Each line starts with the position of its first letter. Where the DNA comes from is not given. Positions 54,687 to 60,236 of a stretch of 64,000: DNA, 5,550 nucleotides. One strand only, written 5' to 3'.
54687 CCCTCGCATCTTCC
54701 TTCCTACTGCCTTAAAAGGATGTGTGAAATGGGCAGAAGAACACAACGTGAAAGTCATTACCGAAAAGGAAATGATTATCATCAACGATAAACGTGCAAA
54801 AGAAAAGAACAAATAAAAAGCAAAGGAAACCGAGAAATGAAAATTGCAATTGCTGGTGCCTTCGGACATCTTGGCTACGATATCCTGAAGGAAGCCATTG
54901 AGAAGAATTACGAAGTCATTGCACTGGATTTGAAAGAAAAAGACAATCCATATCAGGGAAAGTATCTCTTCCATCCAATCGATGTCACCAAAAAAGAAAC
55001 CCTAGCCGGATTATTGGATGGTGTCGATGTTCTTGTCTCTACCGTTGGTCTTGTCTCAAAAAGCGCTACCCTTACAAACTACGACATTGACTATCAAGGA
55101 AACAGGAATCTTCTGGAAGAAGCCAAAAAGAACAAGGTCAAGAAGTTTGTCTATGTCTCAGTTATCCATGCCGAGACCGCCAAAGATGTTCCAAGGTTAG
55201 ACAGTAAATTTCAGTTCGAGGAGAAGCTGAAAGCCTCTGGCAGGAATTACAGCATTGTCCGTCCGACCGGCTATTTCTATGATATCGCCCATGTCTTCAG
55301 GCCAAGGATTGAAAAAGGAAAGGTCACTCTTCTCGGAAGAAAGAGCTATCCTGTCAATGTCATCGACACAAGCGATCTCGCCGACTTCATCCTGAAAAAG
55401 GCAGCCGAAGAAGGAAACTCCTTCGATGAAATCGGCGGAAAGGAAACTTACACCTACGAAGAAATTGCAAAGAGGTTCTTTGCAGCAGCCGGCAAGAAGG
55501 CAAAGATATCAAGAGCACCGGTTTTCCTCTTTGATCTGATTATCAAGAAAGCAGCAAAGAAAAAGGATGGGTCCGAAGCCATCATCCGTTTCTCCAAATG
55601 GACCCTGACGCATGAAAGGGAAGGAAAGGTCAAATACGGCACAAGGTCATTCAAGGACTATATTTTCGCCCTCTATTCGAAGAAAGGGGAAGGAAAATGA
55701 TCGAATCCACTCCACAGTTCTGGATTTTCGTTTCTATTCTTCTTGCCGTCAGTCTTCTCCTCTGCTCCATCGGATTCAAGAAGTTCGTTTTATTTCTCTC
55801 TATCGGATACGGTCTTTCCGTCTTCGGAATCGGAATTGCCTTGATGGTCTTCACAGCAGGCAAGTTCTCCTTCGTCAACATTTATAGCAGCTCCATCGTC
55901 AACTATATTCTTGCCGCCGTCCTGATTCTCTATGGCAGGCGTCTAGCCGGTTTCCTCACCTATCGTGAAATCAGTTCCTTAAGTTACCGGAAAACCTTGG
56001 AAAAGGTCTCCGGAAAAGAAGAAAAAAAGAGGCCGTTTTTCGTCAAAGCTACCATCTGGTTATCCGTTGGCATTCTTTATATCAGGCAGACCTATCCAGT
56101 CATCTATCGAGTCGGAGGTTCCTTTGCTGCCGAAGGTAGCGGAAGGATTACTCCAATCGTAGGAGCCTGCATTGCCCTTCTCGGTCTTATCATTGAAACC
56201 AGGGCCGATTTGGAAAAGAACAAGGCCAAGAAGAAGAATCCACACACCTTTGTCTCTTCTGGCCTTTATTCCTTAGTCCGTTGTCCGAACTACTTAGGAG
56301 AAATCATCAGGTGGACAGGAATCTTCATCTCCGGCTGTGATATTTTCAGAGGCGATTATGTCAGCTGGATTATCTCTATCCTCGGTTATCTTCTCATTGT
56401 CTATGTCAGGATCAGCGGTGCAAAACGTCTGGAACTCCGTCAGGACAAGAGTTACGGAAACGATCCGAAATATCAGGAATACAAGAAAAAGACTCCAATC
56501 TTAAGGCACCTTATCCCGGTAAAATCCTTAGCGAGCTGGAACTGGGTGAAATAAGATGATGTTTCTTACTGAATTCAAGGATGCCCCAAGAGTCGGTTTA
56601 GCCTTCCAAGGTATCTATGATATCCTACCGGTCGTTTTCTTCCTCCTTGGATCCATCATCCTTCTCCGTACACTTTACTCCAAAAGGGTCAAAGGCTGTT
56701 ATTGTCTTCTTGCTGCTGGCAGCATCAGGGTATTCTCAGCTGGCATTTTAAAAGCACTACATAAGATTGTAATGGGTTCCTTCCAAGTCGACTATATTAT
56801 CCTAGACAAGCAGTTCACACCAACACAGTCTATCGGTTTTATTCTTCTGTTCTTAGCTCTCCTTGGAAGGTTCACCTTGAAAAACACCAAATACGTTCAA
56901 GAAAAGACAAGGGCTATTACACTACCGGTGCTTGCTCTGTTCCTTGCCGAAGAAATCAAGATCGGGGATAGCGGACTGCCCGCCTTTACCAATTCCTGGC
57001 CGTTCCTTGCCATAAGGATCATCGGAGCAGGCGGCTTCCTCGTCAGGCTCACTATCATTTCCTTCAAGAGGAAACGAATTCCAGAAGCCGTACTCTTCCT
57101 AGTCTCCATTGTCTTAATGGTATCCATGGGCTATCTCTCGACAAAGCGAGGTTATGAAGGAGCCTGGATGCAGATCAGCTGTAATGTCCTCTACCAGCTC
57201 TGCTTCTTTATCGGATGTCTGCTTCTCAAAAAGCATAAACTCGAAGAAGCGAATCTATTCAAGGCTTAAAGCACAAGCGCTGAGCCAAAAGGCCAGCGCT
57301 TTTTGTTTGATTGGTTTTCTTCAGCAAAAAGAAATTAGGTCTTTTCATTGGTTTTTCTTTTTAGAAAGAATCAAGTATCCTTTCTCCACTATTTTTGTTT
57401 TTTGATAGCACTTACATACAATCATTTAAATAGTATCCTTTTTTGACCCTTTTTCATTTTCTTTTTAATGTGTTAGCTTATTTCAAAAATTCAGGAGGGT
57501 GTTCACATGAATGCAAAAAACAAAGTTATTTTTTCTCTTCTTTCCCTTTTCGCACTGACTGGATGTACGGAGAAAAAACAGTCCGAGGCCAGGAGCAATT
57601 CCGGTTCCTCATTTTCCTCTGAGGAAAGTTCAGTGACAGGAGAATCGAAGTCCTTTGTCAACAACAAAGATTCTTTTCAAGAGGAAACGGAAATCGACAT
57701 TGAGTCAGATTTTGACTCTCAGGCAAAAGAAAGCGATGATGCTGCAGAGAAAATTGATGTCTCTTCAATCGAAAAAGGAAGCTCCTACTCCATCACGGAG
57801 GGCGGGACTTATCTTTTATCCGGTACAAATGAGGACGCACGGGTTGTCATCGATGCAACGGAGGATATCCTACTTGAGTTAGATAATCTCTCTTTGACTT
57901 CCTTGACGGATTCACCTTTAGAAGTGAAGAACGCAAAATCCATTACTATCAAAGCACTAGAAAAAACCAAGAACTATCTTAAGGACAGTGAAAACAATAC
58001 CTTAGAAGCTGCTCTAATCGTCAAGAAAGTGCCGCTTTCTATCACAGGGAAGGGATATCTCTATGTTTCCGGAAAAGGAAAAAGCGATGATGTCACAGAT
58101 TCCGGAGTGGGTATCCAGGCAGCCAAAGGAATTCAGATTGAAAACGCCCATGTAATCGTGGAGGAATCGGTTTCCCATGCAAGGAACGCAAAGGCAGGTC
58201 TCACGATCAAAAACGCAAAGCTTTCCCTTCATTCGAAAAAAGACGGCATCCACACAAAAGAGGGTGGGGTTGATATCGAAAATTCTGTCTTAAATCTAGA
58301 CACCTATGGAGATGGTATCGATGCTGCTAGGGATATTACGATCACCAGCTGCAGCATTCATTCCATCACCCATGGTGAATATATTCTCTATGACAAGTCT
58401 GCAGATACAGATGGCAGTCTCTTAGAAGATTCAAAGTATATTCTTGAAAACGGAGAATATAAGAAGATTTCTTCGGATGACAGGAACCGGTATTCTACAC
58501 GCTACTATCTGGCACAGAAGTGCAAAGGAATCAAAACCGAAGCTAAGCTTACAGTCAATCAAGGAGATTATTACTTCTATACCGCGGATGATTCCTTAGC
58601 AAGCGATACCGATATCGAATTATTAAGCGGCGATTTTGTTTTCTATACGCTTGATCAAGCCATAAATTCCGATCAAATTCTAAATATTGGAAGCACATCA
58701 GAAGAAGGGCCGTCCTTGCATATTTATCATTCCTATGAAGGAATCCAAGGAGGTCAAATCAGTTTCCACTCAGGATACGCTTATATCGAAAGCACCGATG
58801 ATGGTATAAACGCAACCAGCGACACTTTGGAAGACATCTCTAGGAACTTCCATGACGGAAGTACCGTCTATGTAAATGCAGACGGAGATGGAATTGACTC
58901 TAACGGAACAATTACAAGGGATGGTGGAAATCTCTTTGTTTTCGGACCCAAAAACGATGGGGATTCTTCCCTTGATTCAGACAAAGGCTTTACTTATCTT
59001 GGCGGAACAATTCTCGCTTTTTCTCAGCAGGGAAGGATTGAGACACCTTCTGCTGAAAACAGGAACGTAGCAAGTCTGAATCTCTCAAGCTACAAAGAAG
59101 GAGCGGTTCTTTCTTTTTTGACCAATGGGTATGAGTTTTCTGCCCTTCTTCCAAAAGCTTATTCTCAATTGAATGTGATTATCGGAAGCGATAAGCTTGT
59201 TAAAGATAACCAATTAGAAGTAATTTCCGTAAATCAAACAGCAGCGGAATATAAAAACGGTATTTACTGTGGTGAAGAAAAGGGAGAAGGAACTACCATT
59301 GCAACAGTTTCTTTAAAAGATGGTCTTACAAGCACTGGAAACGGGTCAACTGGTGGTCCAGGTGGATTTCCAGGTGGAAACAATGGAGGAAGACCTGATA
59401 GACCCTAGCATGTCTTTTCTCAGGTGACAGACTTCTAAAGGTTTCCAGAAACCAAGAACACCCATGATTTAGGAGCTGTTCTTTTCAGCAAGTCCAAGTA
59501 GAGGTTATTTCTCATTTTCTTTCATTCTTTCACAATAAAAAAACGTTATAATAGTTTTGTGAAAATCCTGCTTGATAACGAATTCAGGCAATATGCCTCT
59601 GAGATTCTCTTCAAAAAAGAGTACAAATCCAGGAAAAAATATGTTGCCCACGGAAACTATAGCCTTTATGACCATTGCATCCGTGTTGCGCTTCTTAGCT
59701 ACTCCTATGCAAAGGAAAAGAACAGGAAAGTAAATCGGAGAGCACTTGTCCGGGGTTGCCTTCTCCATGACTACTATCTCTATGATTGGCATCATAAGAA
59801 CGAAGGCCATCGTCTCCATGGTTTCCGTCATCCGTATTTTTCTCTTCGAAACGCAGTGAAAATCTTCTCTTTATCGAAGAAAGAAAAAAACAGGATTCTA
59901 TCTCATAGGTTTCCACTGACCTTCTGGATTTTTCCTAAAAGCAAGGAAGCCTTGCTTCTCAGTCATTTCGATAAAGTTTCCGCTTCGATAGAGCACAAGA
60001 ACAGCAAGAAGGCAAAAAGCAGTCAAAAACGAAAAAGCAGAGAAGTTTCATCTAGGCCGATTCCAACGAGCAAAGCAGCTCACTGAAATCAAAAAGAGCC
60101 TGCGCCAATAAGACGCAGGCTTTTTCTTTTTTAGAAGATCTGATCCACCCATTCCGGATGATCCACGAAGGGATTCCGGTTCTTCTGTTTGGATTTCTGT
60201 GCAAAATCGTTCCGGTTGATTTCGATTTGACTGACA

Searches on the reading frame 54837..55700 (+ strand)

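Call 64: search_protein_families(library=pfam, proteins=[window:54837-55700:+], max_evalue=0.001)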
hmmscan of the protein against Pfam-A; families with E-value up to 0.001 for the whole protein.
window:54837-55700:+ (287 aa): 5 families
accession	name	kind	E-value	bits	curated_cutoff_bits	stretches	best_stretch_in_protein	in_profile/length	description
PF05368.20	NmrA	-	2.3e-16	60.7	27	1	2-235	4-251/298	NmrA-like family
PF13460.12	NAD_binding_10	-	5e-16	59.5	27.2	1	7-187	1-179/184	NAD(P)H-binding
PF01370.27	Epimerase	-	1.5e-11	44.7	20.9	1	3-108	1-114/240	NAD dependent epimerase/dehydratase family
PF01073.25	3Beta_HSD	-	4.8e-11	42.6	22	1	5-111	2-118/280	3-beta hydroxysteroid dehydrogenase/isomerase family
PF08732.16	HIM1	-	9.6e-05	22.4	28.7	1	54-134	40-123/169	HIM1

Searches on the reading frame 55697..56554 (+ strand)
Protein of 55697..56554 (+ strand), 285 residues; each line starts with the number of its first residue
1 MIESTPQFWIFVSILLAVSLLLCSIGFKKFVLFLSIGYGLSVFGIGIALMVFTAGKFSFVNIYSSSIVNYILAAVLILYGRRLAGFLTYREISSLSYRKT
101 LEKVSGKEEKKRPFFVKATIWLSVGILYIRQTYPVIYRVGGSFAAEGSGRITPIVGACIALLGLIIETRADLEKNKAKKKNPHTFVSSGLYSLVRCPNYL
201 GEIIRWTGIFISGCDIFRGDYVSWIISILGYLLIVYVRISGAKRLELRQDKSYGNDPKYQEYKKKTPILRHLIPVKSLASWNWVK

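Call 64: search_protein_families(library=pfam, proteins=[window:55697-56554:+], max_evalue=0.001)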
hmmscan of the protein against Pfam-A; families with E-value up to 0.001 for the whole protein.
window:55697-56554:+ (285 aa): 2 families
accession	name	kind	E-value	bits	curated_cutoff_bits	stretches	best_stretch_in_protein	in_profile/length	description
PF06966.17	DUF1295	-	6.3e-25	88.5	20.4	1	51-266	23-235/235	Protein of unknown function (DUF1295)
PF02544.21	Steroid_dh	-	2.6e-06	27.9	22.6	1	152-211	41-102/150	3-oxo-5-alpha-steroid 4-dehydrogenase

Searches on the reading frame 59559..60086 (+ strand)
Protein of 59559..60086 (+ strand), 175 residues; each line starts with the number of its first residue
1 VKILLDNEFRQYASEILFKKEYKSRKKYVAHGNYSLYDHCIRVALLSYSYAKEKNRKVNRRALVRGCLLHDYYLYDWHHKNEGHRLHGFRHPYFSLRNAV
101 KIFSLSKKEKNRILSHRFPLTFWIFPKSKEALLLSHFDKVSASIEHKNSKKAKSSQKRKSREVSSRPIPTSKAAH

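Call 65: search_protein_families(library=pfam, proteins=[window:59559-60086:+], max_evalue=0.001)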
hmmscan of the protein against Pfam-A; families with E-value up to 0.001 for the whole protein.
window:59559-60086:+ (175 aa): 2 families
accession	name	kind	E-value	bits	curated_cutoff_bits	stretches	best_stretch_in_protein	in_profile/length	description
PF01966.28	HD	-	7.5e-07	29.9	22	1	37-142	2-115/116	HD domain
PF13023.12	HD_3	-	0.00041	20.7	22.5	0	33-71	20-58/165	HD domain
